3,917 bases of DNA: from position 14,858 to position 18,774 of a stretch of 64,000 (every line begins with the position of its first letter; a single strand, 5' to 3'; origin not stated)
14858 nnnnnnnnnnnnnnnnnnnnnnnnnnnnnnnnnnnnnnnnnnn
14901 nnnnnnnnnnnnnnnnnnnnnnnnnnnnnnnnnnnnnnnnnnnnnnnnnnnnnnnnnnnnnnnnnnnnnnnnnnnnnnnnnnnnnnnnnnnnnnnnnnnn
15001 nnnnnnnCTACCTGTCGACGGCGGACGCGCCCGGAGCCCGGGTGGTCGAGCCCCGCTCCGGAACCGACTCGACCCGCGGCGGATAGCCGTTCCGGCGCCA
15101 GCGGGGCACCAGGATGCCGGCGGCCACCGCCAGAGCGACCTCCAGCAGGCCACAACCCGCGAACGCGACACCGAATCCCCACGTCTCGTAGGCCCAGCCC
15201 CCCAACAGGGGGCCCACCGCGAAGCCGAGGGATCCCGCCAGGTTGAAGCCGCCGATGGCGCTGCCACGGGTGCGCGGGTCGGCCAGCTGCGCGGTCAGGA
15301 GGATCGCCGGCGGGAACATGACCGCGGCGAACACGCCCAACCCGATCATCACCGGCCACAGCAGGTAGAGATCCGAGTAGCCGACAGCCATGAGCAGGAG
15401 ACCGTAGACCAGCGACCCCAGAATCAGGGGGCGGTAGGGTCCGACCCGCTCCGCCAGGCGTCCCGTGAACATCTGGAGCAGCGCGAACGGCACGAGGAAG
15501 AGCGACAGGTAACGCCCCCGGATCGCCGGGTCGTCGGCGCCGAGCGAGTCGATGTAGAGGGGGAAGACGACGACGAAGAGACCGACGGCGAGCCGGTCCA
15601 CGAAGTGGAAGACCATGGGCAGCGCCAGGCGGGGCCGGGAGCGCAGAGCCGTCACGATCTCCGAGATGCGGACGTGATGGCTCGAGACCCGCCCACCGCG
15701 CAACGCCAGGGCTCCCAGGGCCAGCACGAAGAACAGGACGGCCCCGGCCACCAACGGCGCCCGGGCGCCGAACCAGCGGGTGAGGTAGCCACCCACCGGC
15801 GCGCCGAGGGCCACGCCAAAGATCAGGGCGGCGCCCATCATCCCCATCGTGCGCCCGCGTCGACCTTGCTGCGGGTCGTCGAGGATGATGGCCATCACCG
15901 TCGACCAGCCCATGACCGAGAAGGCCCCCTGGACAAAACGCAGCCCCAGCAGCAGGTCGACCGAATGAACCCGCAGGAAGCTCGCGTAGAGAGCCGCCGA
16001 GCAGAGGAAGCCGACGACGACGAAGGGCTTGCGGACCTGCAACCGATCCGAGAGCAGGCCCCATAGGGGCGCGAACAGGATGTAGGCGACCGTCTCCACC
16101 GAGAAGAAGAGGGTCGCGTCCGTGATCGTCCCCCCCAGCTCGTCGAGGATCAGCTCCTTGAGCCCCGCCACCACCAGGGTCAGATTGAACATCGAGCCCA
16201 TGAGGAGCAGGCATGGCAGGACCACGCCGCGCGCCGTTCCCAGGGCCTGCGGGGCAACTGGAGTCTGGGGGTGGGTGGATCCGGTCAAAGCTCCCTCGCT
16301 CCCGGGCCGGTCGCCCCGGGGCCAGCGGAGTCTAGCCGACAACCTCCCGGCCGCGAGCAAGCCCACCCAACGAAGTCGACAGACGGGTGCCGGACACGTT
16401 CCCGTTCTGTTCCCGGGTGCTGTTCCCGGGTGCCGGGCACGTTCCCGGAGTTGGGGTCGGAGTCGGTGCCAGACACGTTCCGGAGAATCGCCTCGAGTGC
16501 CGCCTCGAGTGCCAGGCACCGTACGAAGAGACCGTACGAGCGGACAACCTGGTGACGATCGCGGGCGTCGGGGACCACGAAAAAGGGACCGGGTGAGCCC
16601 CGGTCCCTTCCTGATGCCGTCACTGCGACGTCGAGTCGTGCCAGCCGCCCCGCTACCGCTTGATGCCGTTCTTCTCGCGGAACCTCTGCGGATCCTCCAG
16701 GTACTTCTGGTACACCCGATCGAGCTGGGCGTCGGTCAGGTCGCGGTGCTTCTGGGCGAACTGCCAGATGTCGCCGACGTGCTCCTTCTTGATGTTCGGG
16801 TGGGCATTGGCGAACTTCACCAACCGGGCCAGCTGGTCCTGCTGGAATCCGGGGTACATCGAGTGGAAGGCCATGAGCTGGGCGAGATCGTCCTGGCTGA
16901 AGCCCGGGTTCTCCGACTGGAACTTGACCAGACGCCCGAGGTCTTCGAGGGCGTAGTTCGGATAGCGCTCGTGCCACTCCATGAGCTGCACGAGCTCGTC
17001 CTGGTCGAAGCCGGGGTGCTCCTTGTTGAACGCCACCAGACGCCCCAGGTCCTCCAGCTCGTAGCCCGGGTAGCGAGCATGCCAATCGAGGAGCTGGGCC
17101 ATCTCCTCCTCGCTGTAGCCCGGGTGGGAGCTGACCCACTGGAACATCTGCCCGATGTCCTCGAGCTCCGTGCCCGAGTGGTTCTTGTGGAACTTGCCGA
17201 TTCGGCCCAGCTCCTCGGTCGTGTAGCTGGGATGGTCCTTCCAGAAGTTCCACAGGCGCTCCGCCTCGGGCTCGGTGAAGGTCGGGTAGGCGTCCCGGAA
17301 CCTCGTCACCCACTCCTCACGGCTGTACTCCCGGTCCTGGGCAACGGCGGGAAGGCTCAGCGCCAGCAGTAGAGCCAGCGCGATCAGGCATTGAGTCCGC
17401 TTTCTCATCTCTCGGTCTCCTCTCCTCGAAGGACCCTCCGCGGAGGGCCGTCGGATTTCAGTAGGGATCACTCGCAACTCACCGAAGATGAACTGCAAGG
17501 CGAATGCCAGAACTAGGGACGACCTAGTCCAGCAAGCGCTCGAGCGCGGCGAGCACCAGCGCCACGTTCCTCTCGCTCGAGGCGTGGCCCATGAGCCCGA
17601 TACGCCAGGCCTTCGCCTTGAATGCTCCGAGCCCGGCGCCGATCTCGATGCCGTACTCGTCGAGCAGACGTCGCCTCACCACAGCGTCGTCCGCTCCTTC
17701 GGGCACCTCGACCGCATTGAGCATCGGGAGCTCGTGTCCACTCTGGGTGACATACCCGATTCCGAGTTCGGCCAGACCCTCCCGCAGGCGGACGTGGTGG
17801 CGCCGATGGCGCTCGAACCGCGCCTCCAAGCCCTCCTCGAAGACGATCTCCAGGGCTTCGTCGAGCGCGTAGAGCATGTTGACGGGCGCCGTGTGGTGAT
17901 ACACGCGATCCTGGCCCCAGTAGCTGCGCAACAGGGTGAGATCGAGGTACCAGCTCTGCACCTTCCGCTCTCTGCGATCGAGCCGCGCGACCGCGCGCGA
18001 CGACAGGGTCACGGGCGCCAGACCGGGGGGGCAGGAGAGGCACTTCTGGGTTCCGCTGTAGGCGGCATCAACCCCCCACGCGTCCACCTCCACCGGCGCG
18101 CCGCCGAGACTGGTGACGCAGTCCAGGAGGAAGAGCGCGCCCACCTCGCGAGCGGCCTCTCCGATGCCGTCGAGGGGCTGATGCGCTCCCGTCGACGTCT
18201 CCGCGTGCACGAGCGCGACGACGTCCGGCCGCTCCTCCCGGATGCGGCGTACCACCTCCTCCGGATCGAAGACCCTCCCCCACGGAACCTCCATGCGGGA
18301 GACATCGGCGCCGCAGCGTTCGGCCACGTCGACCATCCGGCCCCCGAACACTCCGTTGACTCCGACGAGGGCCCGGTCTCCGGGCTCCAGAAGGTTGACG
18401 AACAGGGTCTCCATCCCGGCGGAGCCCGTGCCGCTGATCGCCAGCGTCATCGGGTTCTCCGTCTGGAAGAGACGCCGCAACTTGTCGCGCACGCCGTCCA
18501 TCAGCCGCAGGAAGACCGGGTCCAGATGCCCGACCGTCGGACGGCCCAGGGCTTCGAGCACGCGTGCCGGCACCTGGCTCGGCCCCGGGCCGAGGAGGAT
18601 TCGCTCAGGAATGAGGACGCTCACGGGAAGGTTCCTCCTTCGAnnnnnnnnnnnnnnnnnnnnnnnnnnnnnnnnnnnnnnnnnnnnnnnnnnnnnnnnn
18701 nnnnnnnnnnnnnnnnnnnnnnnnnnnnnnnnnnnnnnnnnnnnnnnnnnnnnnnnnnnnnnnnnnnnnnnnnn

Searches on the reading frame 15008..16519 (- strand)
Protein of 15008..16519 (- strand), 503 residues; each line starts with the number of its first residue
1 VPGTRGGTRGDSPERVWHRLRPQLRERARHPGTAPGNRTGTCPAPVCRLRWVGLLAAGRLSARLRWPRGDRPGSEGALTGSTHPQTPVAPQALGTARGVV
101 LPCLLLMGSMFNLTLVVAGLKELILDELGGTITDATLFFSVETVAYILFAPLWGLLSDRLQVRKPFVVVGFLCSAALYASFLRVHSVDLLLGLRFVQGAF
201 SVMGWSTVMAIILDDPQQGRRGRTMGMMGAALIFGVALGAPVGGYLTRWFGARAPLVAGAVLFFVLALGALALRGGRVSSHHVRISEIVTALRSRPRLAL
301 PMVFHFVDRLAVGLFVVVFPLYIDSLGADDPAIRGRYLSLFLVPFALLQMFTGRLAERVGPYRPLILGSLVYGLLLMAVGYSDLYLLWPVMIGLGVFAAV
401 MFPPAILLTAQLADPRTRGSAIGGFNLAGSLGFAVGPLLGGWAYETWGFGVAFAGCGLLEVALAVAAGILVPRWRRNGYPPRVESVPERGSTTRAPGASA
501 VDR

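Call 70: search_protein_families(library=pfam, proteins=[window:15008-16519:-], max_evalue=0.001)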
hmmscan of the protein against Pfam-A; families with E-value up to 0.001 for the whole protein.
window:15008-16519:- (503 aa): 2 families
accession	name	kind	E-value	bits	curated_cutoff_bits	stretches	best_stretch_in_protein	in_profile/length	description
PF07690.21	MFS_1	-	1.5e-49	169.3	33.4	2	104-327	3-233/347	Major Facilitator Superfamily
PF12832.13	MFS_1_like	-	5.2e-07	29.5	25.2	1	135-453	36-371/373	MFS_1 like family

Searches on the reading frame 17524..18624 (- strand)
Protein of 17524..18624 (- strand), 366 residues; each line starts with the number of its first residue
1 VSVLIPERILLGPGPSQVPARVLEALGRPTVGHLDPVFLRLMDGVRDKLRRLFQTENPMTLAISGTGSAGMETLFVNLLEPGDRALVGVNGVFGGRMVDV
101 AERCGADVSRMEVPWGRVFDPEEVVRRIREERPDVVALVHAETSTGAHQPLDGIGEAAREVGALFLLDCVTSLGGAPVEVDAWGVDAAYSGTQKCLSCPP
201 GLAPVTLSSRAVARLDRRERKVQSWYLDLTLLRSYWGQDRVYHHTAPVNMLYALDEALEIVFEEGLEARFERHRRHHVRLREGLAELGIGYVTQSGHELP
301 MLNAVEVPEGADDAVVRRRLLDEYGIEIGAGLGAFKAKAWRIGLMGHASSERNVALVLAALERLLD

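Call 70: search_protein_families(library=pfam, proteins=[window:17524-18624:-], max_evalue=0.001)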
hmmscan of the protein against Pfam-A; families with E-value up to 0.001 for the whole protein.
window:17524-18624:- (366 aa): 1 family
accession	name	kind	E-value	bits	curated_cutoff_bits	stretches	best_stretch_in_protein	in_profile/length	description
PF00266.25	Aminotran_5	-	6.3e-31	108.1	21.5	1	12-332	5-339/371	Aminotransferase class-V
